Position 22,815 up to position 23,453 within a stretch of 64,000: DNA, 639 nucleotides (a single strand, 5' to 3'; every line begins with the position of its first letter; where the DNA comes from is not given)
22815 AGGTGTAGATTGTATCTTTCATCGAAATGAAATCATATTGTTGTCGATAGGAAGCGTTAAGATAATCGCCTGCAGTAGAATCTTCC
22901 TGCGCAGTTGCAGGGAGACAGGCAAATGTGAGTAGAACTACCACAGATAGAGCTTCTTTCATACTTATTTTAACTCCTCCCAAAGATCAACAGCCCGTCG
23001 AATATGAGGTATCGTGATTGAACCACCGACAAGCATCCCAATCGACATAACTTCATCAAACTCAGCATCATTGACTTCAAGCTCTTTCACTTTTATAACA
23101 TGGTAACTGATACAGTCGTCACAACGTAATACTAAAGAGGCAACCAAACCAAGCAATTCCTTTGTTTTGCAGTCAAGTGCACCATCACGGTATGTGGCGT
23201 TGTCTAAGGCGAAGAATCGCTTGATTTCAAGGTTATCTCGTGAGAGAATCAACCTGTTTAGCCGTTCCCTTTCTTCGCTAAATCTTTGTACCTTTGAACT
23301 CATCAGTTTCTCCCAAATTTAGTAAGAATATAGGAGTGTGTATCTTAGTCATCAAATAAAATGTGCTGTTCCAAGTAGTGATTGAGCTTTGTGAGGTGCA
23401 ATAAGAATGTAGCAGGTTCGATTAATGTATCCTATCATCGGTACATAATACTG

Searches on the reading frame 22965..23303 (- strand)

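Call 20: search_protein_families(library=pfam, max_evalue=0.00001, proteins=[window:22965-23303:-])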
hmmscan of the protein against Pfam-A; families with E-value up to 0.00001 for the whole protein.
window:22965-23303:- (112 aa): 1 family
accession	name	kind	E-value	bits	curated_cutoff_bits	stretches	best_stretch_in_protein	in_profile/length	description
PF02627.25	CMD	-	9.5e-13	48.4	23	1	28-105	5-82/84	Carboxymuconolactone decarboxylase family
